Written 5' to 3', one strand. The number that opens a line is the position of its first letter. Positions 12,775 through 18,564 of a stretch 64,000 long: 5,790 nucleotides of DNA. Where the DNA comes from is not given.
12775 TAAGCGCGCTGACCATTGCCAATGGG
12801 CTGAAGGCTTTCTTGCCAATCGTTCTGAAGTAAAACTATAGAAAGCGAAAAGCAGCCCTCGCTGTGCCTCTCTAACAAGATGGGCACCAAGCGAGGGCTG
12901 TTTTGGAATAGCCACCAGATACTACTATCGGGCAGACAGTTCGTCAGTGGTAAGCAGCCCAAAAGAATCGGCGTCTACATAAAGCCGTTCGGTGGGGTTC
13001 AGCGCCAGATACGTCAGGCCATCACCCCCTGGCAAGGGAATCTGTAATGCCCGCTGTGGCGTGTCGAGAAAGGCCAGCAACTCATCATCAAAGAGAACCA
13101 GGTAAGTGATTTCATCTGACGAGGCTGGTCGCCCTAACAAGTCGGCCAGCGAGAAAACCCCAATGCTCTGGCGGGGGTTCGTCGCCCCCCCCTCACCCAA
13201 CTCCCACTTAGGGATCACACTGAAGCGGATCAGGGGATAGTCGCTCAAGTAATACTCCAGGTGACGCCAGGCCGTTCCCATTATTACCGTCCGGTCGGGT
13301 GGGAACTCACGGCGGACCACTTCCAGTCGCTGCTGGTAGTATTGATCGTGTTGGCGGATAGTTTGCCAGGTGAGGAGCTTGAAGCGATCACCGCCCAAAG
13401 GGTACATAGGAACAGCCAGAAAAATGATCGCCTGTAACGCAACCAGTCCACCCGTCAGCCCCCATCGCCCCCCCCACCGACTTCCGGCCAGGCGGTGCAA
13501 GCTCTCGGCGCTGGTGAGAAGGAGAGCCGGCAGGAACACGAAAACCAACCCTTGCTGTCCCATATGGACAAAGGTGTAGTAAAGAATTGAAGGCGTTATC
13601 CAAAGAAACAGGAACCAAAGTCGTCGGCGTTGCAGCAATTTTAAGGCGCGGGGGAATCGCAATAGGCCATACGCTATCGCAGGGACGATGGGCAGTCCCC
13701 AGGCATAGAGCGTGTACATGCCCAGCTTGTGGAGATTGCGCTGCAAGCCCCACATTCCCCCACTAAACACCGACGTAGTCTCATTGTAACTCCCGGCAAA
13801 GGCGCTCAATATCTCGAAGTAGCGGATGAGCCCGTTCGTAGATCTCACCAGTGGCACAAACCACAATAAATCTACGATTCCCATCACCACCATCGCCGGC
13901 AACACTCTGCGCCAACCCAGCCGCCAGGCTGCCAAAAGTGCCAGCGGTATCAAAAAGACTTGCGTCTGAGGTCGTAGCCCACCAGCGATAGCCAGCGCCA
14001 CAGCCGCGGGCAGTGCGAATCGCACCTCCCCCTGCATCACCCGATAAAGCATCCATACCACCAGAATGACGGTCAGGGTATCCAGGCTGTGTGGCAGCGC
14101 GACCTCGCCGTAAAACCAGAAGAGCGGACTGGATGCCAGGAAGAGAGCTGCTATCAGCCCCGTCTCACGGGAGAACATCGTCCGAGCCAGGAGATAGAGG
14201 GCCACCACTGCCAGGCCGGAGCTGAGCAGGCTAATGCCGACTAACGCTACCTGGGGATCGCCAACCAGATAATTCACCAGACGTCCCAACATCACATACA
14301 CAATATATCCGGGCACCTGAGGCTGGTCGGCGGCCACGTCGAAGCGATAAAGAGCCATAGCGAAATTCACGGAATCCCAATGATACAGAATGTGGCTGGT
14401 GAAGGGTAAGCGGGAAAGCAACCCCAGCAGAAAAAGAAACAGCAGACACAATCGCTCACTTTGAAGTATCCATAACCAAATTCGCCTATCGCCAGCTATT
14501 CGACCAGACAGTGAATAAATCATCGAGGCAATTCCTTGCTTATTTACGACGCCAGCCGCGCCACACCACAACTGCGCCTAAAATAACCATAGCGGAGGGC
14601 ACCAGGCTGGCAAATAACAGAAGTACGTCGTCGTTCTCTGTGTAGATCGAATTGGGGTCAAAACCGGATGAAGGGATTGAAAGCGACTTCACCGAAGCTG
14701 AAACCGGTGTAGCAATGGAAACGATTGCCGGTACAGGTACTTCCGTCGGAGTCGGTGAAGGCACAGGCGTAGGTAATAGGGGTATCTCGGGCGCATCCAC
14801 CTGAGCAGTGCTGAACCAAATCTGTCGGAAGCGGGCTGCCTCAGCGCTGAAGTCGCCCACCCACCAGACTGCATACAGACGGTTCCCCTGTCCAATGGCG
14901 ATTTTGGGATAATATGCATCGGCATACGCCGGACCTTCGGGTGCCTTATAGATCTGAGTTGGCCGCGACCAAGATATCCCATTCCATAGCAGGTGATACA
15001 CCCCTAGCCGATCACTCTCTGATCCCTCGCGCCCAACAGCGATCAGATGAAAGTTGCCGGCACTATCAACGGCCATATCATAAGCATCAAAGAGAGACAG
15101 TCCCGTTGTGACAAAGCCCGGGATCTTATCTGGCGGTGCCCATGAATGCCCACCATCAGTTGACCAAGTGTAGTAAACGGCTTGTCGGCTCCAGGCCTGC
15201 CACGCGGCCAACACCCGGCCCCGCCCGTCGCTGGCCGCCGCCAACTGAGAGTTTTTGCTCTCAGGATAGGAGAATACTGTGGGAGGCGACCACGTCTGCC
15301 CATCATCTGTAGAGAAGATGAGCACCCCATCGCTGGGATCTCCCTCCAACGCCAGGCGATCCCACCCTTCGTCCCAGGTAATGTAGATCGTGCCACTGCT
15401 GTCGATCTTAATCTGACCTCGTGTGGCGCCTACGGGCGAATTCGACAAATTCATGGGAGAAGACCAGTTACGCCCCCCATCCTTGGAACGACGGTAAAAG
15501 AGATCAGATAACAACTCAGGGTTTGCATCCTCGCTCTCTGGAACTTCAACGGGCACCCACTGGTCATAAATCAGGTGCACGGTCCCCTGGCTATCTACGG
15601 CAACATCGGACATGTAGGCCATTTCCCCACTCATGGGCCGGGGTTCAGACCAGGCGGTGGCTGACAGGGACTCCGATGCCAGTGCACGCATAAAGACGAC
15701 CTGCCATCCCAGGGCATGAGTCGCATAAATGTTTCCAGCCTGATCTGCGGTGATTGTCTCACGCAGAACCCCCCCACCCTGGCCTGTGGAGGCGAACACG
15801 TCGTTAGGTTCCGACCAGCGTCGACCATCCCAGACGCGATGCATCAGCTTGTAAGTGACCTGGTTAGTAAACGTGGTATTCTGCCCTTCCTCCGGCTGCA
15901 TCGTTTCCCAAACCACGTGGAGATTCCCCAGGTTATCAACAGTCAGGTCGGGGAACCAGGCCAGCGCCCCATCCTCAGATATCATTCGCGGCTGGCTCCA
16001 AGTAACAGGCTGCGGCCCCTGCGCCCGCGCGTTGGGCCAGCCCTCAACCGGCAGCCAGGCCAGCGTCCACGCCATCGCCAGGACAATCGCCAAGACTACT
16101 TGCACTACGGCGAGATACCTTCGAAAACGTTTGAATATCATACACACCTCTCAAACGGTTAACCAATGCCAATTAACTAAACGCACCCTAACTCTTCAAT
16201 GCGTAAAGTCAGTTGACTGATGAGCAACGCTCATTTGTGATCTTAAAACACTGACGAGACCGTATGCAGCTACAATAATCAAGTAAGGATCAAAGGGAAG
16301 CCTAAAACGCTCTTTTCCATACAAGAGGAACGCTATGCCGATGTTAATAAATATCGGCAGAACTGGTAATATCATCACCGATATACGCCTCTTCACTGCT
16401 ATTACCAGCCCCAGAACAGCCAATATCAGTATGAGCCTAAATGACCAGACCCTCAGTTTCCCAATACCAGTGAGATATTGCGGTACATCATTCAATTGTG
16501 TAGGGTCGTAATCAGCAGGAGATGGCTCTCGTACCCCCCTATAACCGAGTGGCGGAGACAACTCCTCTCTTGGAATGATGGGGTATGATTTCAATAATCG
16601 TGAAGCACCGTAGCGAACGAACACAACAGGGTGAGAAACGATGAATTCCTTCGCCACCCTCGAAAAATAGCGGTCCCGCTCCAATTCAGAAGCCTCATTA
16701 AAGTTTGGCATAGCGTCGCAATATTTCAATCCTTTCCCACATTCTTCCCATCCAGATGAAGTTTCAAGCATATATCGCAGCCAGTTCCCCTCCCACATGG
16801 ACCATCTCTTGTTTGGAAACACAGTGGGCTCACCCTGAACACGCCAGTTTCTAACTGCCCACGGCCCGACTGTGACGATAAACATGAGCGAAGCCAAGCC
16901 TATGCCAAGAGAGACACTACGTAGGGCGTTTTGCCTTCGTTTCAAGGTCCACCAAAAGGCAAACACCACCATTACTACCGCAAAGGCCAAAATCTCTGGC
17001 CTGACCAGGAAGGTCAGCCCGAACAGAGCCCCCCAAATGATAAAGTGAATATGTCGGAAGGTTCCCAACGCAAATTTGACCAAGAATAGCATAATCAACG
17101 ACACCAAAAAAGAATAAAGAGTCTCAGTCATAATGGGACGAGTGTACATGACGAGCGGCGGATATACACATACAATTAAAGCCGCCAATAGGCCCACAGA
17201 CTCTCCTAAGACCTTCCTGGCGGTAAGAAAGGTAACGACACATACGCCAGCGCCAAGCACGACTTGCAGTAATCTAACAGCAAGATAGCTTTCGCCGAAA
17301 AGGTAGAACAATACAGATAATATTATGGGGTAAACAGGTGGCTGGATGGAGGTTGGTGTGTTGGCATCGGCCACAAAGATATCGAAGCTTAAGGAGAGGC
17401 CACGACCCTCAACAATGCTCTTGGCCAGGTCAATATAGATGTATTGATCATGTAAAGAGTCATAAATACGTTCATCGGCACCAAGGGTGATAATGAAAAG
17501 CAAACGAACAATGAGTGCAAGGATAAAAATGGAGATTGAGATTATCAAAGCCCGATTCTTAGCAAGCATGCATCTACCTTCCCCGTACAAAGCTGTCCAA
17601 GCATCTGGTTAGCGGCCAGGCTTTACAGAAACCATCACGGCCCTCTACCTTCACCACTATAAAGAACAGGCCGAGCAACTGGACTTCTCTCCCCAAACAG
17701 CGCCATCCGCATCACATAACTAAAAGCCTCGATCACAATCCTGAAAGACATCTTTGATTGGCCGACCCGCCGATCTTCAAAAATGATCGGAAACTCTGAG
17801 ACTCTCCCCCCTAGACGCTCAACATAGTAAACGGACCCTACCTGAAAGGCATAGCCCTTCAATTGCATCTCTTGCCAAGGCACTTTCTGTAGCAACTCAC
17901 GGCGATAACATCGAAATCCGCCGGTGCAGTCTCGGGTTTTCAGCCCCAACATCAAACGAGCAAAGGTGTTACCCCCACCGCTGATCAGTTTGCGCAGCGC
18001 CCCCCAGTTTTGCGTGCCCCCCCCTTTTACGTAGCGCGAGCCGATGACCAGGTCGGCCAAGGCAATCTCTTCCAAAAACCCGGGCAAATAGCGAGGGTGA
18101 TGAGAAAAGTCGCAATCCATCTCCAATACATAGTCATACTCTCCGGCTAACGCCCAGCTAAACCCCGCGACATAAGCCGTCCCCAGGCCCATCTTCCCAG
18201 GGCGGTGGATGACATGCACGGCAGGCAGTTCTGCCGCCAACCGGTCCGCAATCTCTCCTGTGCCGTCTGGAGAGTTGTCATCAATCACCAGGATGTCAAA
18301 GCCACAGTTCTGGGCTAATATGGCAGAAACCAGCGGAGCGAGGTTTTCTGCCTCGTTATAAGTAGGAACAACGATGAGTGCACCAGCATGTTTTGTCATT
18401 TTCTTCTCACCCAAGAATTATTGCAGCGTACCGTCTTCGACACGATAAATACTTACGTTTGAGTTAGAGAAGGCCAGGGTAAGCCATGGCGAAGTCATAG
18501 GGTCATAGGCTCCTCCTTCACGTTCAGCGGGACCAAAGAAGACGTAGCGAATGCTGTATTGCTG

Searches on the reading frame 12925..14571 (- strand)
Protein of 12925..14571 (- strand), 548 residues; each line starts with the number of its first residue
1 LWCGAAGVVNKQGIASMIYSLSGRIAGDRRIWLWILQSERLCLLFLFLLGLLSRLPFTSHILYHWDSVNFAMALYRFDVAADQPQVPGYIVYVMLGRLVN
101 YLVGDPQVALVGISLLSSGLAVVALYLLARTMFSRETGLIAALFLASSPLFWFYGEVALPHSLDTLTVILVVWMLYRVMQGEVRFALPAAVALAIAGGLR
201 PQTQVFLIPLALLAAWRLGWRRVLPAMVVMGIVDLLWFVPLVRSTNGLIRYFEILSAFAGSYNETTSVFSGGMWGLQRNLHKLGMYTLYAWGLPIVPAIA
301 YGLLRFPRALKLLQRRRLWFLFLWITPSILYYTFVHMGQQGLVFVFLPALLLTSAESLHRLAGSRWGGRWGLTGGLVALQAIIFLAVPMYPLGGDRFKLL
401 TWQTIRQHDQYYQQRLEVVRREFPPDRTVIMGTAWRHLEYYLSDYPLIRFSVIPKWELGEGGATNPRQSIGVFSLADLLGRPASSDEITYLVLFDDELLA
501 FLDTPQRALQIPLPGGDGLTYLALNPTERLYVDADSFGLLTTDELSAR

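Call 60: search_protein_families(library=pfam, proteins=[window:12925-14571:-], max_evalue=0.0001)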
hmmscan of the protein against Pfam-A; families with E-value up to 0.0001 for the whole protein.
window:12925-14571:- (548 aa): 2 families
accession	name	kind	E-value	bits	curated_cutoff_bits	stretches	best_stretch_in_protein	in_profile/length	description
PF13231.12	PMT_2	-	1.6e-11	45.1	26.1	1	94-239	8-155/160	Dolichyl-phosphate-mannose-protein mannosyltransferase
PF11028.14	TMEM260-like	-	1.7e-06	28.4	24.2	1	85-212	16-167/179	Protein O-mannosyl-transferase TMEM260-like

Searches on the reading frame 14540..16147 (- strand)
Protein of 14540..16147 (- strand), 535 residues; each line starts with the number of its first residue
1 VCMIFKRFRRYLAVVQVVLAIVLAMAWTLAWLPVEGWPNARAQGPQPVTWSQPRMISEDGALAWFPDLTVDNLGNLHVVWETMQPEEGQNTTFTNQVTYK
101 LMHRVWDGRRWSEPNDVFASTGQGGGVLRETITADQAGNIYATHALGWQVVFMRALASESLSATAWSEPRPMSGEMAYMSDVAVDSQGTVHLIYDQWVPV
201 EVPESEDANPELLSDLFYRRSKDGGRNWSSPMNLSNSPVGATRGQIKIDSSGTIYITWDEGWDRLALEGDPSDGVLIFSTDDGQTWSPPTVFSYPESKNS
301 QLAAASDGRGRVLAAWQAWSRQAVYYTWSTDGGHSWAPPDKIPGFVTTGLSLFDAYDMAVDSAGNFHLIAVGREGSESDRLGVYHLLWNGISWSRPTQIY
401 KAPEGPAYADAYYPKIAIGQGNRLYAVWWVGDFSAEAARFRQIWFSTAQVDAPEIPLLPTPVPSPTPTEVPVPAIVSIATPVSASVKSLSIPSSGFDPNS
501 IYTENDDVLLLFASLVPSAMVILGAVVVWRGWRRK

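Call 60: search_protein_families(library=pfam, proteins=[window:14540-16147:-], max_evalue=0.0001)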
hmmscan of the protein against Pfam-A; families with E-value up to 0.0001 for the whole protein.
window:14540-16147:- (535 aa): 3 families
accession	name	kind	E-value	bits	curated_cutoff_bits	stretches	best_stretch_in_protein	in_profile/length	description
PF13088.12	BNR_2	-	5.1e-12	46.2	31.4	1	166-421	32-272/277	BNR repeat-like domain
PF02012.26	BNR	-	1.6e-05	24.6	27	0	278-288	2-12/12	BNR/Asp-box repeat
PF15892.11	BNR_4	-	4.2e-05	23.5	27.3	0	166-259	136-219/272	BNR repeat-containing family member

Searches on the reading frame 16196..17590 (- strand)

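Call 60: search_protein_families(library=pfam, proteins=[window:16196-17590:-], max_evalue=0.0001)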
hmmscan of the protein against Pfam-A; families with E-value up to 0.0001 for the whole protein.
window:16196-17590:- (464 aa): 2 families
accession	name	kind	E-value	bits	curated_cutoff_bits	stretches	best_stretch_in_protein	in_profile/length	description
PF13231.12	PMT_2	-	1.1e-14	55.4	26.1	1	83-244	2-160/160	Dolichyl-phosphate-mannose-protein mannosyltransferase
PF02366.24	PMT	-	3.2e-06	27.3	22.7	1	87-246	66-232/245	Dolichyl-phosphate-mannose-protein mannosyltransferase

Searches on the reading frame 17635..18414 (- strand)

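Call 60: search_protein_families(library=pfam, proteins=[window:17635-18414:-], max_evalue=0.0001)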
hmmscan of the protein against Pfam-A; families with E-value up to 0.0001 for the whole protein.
window:17635-18414:- (259 aa): 2 families
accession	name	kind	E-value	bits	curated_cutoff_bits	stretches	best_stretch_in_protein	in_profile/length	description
PF00535.33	Glycos_transf_2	-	2e-33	116.1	23.3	1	14-177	2-166/168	Glycosyl transferase family 2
PF13641.12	Glyco_tranf_2_3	-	1.5e-06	28.8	27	1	13-110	4-104/230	Glycosyltransferase like family 2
